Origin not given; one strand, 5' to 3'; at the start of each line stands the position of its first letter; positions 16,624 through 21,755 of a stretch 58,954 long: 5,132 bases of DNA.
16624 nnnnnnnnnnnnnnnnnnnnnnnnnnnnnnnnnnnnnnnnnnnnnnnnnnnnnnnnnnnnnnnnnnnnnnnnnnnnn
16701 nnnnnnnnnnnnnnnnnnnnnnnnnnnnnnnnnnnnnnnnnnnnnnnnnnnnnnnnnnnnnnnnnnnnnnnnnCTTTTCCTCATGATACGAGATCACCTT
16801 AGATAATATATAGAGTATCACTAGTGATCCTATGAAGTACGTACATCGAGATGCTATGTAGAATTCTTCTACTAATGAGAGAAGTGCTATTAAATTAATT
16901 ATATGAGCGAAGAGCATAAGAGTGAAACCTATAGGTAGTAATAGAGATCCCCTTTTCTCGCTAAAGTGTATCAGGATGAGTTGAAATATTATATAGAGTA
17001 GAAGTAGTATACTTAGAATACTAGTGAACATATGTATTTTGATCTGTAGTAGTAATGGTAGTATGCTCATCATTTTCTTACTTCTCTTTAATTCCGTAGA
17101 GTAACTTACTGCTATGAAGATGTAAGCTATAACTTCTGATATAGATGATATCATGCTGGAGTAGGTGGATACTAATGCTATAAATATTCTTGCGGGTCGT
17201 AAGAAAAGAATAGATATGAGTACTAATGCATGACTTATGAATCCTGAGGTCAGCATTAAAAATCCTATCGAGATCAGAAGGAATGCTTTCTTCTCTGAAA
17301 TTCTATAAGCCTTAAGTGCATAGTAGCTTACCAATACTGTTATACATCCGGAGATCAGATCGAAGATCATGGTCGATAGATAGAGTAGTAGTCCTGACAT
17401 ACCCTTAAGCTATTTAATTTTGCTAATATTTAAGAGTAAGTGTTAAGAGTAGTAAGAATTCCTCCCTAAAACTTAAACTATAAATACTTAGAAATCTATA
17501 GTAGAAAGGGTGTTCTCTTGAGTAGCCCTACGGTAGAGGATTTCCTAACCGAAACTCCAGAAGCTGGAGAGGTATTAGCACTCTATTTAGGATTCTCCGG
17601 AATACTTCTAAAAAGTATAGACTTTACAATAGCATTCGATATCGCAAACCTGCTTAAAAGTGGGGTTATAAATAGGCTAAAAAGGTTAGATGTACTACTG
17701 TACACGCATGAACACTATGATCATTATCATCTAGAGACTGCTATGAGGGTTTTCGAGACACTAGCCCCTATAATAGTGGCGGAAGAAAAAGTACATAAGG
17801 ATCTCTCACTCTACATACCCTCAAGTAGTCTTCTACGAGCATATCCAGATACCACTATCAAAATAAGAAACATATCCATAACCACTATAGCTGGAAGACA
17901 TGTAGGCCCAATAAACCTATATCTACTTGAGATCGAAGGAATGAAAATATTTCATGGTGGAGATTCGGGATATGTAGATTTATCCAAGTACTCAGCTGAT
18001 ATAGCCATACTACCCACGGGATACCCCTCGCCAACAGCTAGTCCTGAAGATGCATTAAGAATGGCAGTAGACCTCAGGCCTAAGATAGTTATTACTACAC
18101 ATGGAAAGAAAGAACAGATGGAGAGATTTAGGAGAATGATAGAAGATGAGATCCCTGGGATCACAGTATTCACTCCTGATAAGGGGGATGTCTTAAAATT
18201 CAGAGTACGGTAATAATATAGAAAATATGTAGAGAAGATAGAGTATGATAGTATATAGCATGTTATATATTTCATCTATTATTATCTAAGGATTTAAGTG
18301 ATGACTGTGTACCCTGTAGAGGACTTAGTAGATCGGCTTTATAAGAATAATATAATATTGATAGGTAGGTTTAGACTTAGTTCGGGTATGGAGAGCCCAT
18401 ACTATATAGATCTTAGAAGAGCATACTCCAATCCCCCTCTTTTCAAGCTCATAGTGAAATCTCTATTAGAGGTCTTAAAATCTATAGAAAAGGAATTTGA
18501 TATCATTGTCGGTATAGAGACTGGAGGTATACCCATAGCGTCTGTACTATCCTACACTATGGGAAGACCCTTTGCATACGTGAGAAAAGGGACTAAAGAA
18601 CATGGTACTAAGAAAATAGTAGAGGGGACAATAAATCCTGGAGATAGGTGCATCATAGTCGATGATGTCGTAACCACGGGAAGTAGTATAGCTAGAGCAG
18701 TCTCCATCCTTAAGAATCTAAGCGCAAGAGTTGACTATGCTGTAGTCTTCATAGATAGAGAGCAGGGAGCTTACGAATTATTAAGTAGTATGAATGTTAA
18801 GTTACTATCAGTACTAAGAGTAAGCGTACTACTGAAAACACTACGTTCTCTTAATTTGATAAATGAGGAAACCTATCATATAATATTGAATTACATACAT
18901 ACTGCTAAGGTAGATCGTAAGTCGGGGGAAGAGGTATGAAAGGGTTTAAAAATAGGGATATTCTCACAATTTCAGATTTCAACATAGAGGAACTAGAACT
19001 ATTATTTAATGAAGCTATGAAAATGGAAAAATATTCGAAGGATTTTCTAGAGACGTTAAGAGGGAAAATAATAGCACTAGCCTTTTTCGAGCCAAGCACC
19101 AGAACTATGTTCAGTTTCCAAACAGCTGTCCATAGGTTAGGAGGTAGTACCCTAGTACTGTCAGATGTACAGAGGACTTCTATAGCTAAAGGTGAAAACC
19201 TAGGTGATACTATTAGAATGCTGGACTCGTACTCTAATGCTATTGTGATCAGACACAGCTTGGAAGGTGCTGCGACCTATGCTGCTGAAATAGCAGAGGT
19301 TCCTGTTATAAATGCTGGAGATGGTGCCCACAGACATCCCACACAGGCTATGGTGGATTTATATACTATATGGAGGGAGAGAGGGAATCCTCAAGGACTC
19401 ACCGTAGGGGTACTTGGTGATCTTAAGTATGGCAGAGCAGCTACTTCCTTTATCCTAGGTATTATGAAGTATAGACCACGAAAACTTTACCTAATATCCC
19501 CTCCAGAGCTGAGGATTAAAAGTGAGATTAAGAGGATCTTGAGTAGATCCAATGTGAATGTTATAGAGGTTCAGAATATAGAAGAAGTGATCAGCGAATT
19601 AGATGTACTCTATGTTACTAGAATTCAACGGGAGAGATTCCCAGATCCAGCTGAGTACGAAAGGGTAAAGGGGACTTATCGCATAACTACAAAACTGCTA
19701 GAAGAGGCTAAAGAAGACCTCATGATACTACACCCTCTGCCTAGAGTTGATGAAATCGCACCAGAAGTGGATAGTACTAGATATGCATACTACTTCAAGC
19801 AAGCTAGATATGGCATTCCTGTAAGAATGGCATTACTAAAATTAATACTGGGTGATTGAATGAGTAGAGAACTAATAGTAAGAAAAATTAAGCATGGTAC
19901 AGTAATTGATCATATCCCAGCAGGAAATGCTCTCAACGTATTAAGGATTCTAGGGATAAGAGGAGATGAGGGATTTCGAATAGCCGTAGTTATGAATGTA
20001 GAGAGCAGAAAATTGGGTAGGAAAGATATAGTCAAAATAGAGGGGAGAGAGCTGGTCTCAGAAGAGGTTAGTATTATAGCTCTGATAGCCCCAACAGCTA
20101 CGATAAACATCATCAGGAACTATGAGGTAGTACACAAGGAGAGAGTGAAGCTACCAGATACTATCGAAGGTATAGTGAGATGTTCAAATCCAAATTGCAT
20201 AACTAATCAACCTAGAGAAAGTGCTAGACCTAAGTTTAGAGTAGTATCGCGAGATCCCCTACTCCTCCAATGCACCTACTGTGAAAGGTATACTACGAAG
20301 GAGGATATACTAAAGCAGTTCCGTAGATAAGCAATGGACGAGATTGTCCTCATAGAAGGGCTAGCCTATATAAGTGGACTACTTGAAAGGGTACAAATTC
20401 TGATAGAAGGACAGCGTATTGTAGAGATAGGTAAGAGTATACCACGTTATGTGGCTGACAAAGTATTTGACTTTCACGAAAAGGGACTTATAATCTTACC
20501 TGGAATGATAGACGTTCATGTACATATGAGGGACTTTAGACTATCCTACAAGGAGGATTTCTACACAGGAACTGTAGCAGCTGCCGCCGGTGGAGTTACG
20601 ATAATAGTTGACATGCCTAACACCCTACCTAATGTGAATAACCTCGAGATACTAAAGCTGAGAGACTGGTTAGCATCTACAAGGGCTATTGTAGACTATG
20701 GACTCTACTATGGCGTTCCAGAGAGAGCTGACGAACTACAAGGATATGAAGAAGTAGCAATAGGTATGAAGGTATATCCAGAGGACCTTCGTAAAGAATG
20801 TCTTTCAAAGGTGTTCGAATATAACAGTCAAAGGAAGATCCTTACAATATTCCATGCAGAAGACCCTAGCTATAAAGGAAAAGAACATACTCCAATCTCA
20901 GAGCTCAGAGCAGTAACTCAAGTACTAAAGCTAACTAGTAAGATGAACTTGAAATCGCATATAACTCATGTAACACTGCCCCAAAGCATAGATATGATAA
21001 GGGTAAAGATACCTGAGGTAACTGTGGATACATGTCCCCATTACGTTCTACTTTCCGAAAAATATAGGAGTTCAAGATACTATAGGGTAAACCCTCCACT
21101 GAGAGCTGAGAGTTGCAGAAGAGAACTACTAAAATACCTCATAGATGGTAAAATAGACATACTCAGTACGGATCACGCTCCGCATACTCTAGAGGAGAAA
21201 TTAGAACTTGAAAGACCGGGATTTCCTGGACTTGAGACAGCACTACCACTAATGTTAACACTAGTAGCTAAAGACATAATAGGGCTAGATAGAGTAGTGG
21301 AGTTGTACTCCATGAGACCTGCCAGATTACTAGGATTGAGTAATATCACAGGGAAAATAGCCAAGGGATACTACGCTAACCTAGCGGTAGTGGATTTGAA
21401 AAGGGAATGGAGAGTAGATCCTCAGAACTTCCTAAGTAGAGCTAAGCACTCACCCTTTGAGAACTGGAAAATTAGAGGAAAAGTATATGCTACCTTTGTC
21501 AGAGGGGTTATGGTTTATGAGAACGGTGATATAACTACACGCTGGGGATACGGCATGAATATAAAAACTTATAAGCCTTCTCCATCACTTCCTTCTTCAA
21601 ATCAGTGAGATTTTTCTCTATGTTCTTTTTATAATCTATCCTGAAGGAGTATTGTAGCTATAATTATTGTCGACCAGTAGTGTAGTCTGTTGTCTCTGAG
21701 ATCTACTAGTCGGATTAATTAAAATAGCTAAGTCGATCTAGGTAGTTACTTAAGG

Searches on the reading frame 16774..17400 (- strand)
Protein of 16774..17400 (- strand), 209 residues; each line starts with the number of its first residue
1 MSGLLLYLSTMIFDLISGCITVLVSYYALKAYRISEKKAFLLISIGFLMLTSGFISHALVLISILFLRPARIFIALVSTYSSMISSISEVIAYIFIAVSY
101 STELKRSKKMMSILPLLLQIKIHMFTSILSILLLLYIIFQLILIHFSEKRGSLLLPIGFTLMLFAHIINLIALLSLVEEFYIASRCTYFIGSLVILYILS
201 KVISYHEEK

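Call 79: search_protein_families(library=pfam, proteins=[window:16774-17400:-], max_evalue=0.001)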
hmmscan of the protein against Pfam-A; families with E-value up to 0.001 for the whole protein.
window:16774-17400:- (209 aa): 1 family
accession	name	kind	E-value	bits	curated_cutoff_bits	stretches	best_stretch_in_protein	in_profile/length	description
PF24365.1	DUF7521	-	0.00045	20.9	27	1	19-58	10-49/82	Family of unknown function (DUF7521)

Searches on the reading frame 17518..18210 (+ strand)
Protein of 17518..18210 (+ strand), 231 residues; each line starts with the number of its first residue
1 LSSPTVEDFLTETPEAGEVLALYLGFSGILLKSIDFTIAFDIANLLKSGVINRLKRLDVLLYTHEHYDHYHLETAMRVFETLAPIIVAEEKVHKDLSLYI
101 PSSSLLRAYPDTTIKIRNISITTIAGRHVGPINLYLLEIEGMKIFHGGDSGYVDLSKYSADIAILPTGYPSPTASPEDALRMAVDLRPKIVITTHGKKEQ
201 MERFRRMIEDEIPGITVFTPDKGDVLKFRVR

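Call 79: search_protein_families(library=pfam, proteins=[window:17518-18210:+], max_evalue=0.001)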
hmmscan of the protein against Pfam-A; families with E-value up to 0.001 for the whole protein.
window:17518-18210:+ (231 aa): 4 families
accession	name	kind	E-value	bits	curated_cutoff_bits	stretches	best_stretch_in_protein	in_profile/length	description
PF13483.12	Lactamase_B_3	-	2.1e-14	54.3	24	1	23-195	4-160/160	Beta-lactamase superfamily domain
PF12706.13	Lactamase_B_2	-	1.3e-13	51.5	27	1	52-195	26-199/200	Beta-lactamase superfamily domain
PF07521.17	RMMBL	-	0.00015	22.2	21.6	1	177-220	21-63/63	Zn-dependent metallo-hydrolase RNA specificity domain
PF00753.33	Lactamase_B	-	0.00024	21.6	22.7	0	54-195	41-196/196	Metallo-beta-lactamase superfamily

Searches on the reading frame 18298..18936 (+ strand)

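Call 79: search_protein_families(library=pfam, proteins=[window:18298-18936:+], max_evalue=0.001)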
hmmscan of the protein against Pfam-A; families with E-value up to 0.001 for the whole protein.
window:18298-18936:+ (213 aa): 1 family
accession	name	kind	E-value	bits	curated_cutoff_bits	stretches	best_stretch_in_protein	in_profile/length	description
PF00156.33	Pribosyltran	-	6.3e-17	61.8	26.3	1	44-160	7-132/158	Phosphoribosyl transferase domain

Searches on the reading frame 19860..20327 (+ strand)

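Call 79: search_protein_families(library=pfam, proteins=[window:19860-20327:+], max_evalue=0.001)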
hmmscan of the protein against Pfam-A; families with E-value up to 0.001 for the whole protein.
window:19860-20327:+ (156 aa): 2 families
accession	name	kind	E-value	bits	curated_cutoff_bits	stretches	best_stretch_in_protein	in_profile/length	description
PF01948.23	PyrI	-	2.3e-34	117.9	25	1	6-97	2-93/93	Aspartate carbamoyltransferase regulatory chain, allosteric domain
PF02748.20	PyrI_C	-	1.5e-18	66.8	23.4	1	101-150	1-48/48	Aspartate carbamoyltransferase regulatory chain, metal binding domain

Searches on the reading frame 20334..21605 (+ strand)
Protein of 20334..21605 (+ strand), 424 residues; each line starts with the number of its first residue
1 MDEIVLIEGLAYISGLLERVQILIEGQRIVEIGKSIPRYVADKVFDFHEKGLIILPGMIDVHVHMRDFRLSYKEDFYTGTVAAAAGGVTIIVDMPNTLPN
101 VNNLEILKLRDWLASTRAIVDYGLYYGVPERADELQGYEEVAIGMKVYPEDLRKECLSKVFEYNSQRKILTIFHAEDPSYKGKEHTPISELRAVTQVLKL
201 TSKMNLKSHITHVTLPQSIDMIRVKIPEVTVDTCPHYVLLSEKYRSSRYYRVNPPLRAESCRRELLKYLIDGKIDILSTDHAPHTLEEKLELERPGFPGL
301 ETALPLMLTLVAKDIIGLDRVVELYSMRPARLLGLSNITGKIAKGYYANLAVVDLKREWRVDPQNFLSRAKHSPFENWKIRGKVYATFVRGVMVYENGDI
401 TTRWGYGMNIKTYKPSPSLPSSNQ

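Call 42: search_protein_families(library=pfam, proteins=[window:20334-21605:+], max_evalue=0.00001)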
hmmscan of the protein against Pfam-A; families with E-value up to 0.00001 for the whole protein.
window:20334-21605:+ (424 aa): 2 families
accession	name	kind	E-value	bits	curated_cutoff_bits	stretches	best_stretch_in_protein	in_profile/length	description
PF01979.26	Amidohydro_1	-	9e-22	78.2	25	1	53-394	1-345/345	Amidohydrolase family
PF07969.17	Amidohydro_3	-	5.5e-08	33.2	29.7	0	320-395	411-472/472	Amidohydrolase family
